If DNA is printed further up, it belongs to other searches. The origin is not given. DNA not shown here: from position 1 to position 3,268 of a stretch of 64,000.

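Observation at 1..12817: Bat-type MoxR/VWA operon flanked by two class III nucleotide cyclases, one a zinc-ribbon-STAND-TPR giant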

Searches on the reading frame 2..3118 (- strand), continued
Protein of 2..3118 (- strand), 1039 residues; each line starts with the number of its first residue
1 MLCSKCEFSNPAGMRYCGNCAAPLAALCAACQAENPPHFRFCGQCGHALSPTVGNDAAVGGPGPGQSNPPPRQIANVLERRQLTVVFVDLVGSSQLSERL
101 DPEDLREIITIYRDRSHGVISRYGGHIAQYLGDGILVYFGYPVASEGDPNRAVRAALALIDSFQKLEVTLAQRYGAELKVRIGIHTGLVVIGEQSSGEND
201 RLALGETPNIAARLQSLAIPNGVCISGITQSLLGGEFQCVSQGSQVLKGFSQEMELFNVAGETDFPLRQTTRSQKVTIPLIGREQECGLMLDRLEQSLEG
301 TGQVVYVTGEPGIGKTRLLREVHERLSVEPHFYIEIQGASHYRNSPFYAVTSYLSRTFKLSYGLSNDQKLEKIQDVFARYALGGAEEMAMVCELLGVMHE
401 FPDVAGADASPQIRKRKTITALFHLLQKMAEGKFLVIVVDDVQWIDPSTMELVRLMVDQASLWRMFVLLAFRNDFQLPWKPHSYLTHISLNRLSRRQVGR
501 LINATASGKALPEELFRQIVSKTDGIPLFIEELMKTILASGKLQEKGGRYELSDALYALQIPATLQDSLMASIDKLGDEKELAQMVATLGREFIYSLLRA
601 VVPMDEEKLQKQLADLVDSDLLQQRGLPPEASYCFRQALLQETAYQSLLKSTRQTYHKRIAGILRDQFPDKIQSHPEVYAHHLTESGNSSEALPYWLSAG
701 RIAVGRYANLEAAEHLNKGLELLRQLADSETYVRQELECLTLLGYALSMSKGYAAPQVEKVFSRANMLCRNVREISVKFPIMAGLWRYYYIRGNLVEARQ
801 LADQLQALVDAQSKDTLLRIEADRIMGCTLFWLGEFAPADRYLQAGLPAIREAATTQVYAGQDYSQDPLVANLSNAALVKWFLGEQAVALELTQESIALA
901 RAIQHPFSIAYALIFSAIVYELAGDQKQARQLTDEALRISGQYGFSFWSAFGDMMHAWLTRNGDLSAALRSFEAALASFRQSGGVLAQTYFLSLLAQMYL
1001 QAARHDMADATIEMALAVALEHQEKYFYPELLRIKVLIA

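Call 25: search_protein_families(library=pfam, proteins=[L009:1182-1835:-, L009:1946-2830:+, L009:2827-3795:+, L009:3806-4594:+, L009:10433-12022:+, L009:12009-12653:+, L009:13371-14072:-, L009:14274-17840:-, L009:17917-18666:-, L008:2070-3599:+], max_evalue=0.001)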
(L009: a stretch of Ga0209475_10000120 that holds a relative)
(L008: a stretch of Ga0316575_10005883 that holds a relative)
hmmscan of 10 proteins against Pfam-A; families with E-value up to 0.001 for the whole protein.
L009:1182-1835:- (217 aa): 8 families
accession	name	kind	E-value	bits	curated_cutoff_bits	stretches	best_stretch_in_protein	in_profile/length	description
PF00581.25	Rhodanese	-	1.5e-17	64.3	22.2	1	121-210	3-101/102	Rhodanese-like domain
PF01022.26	HTH_5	-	1.7e-11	44.2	22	1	23-65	3-45/47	Bacterial regulatory protein, arsR family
PF12840.13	HTH_20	-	3.3e-10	40.2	27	1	19-67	1-50/51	Helix-turn-helix domain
PF25212.1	HVO_A0114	-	7.3e-07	29.3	27.6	1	9-74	10-75/84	HVO_A0114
PF12802.13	MarR_2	-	4.4e-06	27.2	27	1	25-66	8-51/61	MarR family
PF09339.16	HTH_IclR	-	2.3e-05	24.5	22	1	25-65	6-48/52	IclR helix-turn-helix domain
PF13412.12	HTH_24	-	2.6e-05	24.1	21.9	1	27-65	8-47/48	Winged helix-turn-helix DNA-binding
PF01978.25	TrmB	-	6.3e-05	23.2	25.6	1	32-76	19-63/68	Sugar-specific transcriptional regulator TrmB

L009:1946-2830:+ (294 aa): 1 family
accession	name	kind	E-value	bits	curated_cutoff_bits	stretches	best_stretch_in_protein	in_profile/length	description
PF04116.19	FA_hydroxylase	-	8.3e-29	101.1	31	1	100-236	2-132/132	Fatty acid hydroxylase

L009:2827-3795:+ (322 aa): 2 families
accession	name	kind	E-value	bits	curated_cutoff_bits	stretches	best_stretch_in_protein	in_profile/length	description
PF09335.16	VTT_dom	-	6e-27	95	33.9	1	60-176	1-122/123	VTT domain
PF00581.25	Rhodanese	-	3.9e-17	63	22.2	1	220-314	2-101/102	Rhodanese-like domain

L009:3806-4594:+ (262 aa): 1 family
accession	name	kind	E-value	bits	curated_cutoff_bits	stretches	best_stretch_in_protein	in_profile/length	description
PF01925.25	TauE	-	3.5e-50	171.3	32.6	1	5-250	1-236/237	Sulfite exporter TauE/SafE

L009:10433-12022:+ (529 aa): 1 family
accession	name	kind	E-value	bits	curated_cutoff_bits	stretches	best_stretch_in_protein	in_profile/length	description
PF13584.12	BatD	-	9.5e-10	39.4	24.1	0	58-143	3-91/92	BatD DUF11 like domain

L009:12009-12653:+ (214 aa): 10 families
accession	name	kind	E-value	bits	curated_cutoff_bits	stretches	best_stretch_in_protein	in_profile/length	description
PF08241.18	Methyltransf_11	-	2.5e-20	73.3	21.2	1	39-122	1-86/95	Methyltransferase domain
PF13649.12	Methyltransf_25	-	2.4e-18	67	27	1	38-122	1-92/97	Methyltransferase domain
PF13847.12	Methyltransf_31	-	1e-11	45.2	27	1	34-124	3-102/145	Methyltransferase domain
PF08242.18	Methyltransf_12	-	7.3e-09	36.7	30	1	39-122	1-91/98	Methyltransferase domain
PF13489.12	Methyltransf_23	-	8e-08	32.6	27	1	28-122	15-107/164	Methyltransferase domain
PF01209.24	Ubie_methyltran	-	4e-06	26.8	20.1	1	28-122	41-142/233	ubiE/COQ5 methyltransferase family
PF05175.20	MTS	-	1.7e-05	24.9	23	1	23-78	20-76/170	Methyltransferase small domain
PF07021.18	MetW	-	2e-05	24.8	21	1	23-124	4-103/193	Methionine biosynthesis protein MetW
PF02353.26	CMAS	-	9.9e-05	22.2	27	1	24-106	52-137/273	Mycolic acid cyclopropane synthetase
PF06325.19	PrmA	-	0.00012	22.2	22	1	34-80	161-207/296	Ribosomal protein L11 methyltransferase (PrmA)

L009:13371-14072:- (233 aa): 1 family
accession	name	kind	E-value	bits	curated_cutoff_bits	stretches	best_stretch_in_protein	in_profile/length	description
PF04231.19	Endonuclease_1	-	3.4e-24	86.3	25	1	81-226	75-233/235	Endonuclease I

L009:14274-17840:- (1188 aa): 0 families

L009:17917-18666:- (249 aa): 0 families

L008:2070-3599:+ (509 aa): 1 family
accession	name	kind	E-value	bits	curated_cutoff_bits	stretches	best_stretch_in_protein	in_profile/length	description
PF13584.12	BatD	-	4.6e-12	46.9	24.1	1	135-218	2-79/92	BatD DUF11 like domain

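Call 28: search_solved_structures(query=P0001, max_evalue=0.00001, show_alignments=3)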
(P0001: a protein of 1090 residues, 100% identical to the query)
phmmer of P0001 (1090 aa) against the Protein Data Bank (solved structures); distinct sequences matched with E-value up to 0.00001: 30.
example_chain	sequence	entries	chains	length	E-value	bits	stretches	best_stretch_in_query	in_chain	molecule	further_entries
3r5g_A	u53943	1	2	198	4.5e-22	81.2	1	79-260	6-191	CyaB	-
2w01_A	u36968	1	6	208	6.9e-19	70.6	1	79-262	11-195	ADENYLATE CYCLASE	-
6fht_A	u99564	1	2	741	1e-17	66.8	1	79-262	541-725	Bacteriophytochrome,Adenylate cyclase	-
1wc0_A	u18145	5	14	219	9.1e-15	57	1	78-242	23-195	ADENYLATE CYCLASE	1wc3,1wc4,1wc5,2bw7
1wc1_A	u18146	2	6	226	1.5e-14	56.2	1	79-242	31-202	ADENYLATE CYCLASE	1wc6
5mbg_A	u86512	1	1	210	1.7e-10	42.8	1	84-260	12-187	Beta subunit of photoactivated adenylyl cyclase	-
5m27_A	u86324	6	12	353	6.9e-10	40.8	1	84-260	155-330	Beta subunit of photoactivated adenylyl cyclase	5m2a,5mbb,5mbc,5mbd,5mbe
5mbk_A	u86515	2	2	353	6.9e-10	40.8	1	84-260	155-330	Beta subunit of photoactivated adenylyl cyclase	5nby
5mbj_A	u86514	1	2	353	6.9e-10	40.8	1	84-260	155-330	Beta subunit of photoactivated adenylyl cyclase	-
5mbh_A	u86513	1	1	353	9.1e-10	40.4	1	84-260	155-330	Beta subunit of photoactivated adenylyl cyclase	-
5x4t_A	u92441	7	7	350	1.7e-09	39.5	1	84-262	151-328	Photoactivated adenylyl cyclase | Family 3 adenylate cyclase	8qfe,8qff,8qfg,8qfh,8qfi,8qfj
9f1z_A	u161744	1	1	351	1.7e-09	39.5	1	84-262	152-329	Family 3 adenylate cyclase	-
5x4u_A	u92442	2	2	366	1.9e-09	39.4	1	84-262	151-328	Photoactivated adenylyl cyclase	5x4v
4yus_A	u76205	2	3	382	2.1e-09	39.2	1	84-262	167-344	Family 3 adenylate cyclase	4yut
9f1w_A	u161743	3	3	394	2.2e-09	39.1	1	84-262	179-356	Family 3 adenylate cyclase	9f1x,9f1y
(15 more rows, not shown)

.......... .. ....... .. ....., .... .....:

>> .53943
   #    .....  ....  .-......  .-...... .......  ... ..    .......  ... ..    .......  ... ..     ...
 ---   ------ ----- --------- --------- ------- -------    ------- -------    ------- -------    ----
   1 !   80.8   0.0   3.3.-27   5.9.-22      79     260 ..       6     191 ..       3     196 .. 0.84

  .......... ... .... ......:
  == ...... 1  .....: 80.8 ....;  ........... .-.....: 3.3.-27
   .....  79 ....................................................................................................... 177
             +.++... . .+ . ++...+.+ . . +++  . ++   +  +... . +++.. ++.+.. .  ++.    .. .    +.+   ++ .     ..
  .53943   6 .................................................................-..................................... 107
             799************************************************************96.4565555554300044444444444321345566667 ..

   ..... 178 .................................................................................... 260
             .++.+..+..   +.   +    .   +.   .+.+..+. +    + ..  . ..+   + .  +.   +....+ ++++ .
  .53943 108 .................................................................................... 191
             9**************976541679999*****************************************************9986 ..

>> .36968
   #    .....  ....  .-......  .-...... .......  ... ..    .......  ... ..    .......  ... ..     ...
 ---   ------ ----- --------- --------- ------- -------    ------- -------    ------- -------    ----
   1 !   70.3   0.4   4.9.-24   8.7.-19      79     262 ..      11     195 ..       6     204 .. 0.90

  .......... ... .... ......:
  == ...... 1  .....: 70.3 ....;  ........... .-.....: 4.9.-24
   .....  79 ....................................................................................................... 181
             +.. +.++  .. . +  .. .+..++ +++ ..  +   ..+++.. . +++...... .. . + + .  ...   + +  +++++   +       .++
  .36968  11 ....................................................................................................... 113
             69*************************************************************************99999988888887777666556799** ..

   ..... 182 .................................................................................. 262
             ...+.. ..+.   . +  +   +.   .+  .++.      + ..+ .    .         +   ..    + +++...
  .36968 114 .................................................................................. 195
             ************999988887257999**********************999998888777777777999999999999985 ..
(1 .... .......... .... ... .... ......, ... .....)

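Call 29: search_protein_families(library=ncbifam, proteins=[P0001], max_evalue=0.001)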
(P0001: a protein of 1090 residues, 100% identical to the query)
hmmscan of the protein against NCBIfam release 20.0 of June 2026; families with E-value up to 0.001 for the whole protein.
P0001 (1090 aa): 5 families
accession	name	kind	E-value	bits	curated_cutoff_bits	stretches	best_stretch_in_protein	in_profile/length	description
TIGR03903.1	TOMM_kin_cyc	equivalog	2.5e-166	555.7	705.75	1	78-1060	283-1251/1267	TOMM system kinase/cyclase fusion protein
NF058673.1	LipAdnlyCyLipJMY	equivalog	2.2e-09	36.6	800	1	78-256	291-446/449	bifunctional lipase/adenylate cyclase LipJ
NF053617.1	SARPRegAfsRStmc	equivalog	1.6e-06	26.4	1430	1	769-1019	726-966/986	SARP-family global regulator AfsR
NF050132.1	TransRegAbsR2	equivalog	0.00015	20.7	850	0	269-356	5-83/582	LuxR family transcriptional regulator AbsR2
TIGR03015.1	pepcterm_ATPase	hypoth_equivalog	0.00095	18.7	324.5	0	424-459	114-153/269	XrtA/PEP-CTERM system-associated ATPase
